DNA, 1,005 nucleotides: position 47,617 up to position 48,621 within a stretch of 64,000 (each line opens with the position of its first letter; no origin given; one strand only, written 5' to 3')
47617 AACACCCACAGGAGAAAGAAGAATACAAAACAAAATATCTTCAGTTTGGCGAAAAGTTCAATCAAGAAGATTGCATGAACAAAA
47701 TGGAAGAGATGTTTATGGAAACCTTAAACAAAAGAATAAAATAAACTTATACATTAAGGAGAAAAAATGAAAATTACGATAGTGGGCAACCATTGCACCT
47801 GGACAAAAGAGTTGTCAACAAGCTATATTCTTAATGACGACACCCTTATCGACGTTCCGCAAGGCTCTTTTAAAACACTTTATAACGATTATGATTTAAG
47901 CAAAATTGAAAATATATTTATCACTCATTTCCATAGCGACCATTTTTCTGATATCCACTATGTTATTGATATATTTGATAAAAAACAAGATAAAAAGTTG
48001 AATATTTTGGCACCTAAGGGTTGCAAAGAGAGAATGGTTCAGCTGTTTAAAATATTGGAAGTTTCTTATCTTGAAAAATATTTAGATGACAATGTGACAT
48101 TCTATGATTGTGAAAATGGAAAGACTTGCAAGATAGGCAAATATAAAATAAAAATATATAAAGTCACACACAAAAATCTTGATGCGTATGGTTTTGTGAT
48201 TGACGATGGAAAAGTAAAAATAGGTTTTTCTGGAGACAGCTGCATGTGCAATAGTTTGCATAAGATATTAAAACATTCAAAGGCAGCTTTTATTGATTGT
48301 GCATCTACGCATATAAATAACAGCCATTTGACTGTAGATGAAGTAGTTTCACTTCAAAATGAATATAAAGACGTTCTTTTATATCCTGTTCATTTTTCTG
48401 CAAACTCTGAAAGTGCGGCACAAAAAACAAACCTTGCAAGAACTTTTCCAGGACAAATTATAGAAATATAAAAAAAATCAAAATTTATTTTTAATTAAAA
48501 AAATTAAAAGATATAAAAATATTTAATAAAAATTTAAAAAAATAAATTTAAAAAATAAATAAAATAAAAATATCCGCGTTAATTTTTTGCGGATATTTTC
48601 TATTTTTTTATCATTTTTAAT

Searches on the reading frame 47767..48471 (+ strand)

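Call 81: search_protein_families(library=pfam, proteins=[window:47767-48471:+], max_evalue=0.00001)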
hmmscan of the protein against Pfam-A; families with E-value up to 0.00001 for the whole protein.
window:47767-48471:+ (234 aa): 2 families
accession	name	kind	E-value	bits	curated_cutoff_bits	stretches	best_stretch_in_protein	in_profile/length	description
PF12706.13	Lactamase_B_2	-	1.8e-16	60.8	27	1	40-210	24-200/200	Beta-lactamase superfamily domain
PF00753.33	Lactamase_B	-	8.4e-06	26.3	22.7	0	39-74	36-71/196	Metallo-beta-lactamase superfamily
